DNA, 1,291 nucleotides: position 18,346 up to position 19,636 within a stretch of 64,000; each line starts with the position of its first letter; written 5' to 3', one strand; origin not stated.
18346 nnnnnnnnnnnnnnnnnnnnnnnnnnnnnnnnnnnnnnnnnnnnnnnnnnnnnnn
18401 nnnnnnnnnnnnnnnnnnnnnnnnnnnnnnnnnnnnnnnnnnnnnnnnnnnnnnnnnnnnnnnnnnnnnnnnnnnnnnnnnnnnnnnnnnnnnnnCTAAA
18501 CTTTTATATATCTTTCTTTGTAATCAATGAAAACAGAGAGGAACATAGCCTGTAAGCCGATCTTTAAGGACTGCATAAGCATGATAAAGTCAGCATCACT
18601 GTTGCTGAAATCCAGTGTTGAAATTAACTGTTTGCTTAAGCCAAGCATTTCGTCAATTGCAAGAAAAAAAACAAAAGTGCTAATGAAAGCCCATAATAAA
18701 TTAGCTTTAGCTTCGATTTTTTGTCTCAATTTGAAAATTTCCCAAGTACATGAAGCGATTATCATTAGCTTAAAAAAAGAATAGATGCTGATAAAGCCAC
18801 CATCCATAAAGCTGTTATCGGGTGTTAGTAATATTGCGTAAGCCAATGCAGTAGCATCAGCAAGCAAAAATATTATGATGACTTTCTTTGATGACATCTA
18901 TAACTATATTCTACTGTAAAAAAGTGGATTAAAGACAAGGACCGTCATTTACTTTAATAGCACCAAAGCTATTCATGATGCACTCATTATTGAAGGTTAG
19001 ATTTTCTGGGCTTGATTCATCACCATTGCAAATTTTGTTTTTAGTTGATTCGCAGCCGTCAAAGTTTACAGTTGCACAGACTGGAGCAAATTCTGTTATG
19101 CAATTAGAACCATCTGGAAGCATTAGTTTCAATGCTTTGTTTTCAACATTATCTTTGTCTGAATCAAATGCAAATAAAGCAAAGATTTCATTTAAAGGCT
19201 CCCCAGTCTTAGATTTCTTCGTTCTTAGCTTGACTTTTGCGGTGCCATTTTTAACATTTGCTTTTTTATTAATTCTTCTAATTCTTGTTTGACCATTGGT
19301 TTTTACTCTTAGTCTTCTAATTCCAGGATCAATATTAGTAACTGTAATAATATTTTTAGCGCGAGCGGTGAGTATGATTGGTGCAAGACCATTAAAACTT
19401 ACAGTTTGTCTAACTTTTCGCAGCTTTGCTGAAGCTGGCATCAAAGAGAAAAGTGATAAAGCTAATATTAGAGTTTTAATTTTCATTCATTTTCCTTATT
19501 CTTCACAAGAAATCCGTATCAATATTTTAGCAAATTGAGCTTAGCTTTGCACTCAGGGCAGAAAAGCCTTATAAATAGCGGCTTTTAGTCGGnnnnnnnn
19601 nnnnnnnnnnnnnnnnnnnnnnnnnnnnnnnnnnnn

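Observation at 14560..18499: Apparent RiPP cluster: Sec-signal Cys/His/Asp-repeat precursor + DUF692 (MNIO) + DUF2063, followed by an uncharacterised 624-aa protein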

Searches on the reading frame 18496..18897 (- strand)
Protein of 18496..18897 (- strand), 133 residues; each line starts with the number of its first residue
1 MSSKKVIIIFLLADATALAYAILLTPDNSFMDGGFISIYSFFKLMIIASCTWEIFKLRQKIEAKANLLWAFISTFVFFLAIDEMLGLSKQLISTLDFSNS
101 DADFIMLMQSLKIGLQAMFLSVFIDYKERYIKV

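Call 3: search_protein_families(library=pfam, proteins=[window:18496-18897:-], max_evalue=1)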
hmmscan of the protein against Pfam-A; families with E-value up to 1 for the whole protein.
window:18496-18897:- (133 aa): 1 family
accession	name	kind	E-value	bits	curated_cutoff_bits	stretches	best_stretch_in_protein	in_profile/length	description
PF24357.1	TMD0_ABC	-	0.19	12.3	27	1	30-127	24-115/159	ABC transporter TMD0 domain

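Call 4: search_protein_families(library=ncbifam, proteins=[window:18496-18897:-], max_evalue=1)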
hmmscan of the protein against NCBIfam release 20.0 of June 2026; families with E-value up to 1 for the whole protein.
window:18496-18897:- (133 aa): 1 family
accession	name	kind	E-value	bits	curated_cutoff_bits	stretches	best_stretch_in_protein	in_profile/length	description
TIGR01115.1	pufM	equivalog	0.00051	19.4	364.25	1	11-82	93-161/305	photosynthetic reaction center subunit M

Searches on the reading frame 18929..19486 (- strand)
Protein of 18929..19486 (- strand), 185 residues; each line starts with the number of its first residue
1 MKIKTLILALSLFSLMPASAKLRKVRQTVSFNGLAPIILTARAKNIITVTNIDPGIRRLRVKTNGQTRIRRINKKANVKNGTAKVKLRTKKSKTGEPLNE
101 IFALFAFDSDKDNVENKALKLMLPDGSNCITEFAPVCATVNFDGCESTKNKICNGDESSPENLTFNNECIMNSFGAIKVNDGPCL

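Call 3: search_protein_families(library=pfam, proteins=[window:18929-19486:-], max_evalue=1)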
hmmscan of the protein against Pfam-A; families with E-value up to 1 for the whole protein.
window:18929-19486:- (185 aa): 1 family
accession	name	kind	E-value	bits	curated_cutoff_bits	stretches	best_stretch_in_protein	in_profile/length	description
PF00900.26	Ribosomal_S4e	-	0.1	12.8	25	0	18-52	25-60/75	Ribosomal family S4e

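Call 4: search_protein_families(library=ncbifam, proteins=[window:18929-19486:-], max_evalue=1)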
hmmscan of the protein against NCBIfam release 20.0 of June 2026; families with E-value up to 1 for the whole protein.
window:18929-19486:- (185 aa): 1 family
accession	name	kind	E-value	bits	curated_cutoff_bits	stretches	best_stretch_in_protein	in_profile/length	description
TIGR04449.1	halocin_C8_dom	subfamily_domain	0.073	14.1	24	1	127-154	37-64/69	halocin C8-like domain-containing protein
